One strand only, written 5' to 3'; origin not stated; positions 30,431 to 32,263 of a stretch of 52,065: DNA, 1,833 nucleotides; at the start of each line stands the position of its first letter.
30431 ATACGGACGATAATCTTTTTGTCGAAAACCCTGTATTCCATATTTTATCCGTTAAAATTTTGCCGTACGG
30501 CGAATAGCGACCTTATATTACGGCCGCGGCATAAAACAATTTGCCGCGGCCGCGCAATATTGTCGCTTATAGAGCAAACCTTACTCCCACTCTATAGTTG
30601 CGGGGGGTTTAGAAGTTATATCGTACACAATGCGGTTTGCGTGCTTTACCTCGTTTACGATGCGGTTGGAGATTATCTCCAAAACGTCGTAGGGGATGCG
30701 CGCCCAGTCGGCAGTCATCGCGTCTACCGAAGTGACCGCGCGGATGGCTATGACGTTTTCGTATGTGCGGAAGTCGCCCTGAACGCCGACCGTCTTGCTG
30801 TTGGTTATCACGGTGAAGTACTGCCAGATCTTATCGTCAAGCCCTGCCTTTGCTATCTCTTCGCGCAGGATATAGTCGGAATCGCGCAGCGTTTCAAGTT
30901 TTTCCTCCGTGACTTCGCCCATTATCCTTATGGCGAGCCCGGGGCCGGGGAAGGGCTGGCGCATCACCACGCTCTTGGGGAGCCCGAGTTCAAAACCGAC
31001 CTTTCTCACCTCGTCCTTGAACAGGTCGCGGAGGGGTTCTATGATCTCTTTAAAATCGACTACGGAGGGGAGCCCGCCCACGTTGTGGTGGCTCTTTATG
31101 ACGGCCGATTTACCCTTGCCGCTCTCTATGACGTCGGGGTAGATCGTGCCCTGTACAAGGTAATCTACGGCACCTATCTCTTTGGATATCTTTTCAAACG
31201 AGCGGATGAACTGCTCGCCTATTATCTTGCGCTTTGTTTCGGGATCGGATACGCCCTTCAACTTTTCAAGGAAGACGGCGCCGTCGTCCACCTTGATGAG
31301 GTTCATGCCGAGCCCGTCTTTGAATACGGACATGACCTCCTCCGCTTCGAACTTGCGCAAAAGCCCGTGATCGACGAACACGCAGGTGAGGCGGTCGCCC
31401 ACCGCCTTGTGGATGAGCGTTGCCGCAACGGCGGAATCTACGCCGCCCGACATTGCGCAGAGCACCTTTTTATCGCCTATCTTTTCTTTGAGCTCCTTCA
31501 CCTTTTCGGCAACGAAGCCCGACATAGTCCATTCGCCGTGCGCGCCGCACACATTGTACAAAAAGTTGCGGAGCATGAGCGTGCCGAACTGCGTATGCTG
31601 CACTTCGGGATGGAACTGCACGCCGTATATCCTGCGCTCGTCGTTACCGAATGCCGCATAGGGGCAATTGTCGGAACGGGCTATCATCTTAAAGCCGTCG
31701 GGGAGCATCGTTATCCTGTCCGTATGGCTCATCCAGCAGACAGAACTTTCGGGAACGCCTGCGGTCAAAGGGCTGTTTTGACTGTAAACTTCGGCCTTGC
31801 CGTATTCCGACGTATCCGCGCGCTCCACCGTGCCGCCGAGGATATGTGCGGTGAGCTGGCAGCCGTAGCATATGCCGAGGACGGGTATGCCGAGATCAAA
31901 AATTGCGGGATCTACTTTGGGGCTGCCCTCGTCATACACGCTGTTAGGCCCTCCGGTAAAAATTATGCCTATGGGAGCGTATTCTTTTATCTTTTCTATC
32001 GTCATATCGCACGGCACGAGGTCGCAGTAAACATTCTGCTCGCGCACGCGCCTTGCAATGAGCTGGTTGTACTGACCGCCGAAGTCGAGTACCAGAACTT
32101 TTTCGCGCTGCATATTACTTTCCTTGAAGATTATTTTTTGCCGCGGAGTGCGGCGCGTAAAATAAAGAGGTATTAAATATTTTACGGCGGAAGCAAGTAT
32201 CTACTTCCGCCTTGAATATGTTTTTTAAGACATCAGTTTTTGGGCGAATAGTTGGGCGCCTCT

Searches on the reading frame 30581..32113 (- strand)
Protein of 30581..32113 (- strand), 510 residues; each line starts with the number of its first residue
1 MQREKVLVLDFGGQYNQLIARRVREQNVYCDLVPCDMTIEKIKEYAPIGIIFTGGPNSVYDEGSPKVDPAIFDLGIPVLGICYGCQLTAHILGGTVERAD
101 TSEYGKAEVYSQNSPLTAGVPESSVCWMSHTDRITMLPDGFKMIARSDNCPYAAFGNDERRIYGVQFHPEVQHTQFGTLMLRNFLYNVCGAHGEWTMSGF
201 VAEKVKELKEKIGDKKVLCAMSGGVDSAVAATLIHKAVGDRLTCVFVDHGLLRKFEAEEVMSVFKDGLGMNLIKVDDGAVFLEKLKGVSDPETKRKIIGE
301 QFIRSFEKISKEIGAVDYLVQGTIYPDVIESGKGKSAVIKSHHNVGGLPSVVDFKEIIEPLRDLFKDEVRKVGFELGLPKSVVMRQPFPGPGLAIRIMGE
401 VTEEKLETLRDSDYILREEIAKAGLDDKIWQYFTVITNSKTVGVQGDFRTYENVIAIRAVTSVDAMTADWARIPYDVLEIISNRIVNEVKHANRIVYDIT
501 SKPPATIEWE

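Call 8: search_protein_families(library=pfam, proteins=[window:30581-32113:-], max_evalue=0.001)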
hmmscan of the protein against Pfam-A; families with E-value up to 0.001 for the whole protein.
window:30581-32113:- (510 aa): 5 families
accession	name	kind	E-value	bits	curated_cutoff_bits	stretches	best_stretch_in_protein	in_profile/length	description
PF00958.27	GMP_synt_C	-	3.3e-44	149.3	27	1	418-509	1-92/92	GMP synthase C terminal domain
PF00117.34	GATase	-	2.5e-43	148.4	22.8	1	7-187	1-189/190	Glutamine amidotransferase class-I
PF02540.23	NAD_synthase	-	7.5e-09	35.5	21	1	205-274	9-78/242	NAD synthase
PF07722.19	Peptidase_C26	-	7.1e-07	29.6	20.5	1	70-170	100-219/219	Peptidase C26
PF03054.22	tRNA_Me_trans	-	7.8e-06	26.1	20.6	1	215-247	1-32/202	tRNA methyl transferase HUP domain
